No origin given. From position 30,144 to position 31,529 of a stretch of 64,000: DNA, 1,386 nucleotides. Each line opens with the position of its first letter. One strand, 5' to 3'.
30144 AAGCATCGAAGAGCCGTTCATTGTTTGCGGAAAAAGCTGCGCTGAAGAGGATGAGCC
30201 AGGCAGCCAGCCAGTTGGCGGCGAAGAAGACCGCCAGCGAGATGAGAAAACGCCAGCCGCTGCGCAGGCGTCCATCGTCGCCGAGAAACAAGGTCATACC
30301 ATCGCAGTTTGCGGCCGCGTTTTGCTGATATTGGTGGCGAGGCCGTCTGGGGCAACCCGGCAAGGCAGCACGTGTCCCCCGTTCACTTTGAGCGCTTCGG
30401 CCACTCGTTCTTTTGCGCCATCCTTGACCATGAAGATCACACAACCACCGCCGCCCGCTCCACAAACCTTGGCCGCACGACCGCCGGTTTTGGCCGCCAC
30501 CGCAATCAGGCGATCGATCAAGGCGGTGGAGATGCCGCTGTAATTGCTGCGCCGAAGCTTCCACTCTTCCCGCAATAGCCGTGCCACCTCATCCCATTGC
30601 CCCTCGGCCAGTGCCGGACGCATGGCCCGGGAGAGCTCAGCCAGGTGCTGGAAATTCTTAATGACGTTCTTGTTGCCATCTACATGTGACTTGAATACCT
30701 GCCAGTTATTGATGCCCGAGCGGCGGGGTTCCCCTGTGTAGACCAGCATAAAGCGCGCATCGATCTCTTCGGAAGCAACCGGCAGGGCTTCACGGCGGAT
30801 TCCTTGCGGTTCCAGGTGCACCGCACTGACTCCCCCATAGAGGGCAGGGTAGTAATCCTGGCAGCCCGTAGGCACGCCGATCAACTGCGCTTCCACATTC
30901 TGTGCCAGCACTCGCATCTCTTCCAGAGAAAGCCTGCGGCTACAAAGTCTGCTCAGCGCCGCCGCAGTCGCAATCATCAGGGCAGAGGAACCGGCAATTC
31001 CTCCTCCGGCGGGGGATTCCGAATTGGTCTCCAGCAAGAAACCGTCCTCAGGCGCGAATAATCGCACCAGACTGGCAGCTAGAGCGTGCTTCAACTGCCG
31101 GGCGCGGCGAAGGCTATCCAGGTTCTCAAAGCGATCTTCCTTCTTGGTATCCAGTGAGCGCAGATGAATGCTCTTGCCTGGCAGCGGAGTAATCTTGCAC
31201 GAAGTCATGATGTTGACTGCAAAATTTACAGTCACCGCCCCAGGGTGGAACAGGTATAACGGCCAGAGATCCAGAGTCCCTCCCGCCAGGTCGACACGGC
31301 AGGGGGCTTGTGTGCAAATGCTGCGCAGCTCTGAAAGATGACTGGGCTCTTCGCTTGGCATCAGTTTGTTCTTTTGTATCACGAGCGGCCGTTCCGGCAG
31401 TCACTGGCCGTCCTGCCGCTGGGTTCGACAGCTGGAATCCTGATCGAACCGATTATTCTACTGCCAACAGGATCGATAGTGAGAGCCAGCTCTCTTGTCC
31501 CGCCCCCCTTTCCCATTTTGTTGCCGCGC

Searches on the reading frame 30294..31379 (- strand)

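Call 47: search_protein_families(library=pfam, proteins=[window:30294-31379:-], max_evalue=0.00001)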
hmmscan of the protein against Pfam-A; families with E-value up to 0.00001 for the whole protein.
window:30294-31379:- (361 aa): 2 families
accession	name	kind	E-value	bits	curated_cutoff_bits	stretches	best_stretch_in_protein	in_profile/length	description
PF00288.32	GHMP_kinases_N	-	1.3e-15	57.8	22.3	1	108-183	14-87/87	GHMP kinases N terminal domain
PF08544.19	GHMP_kinases_C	-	5.6e-13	49.5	21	1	253-331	1-80/85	GHMP kinases C terminal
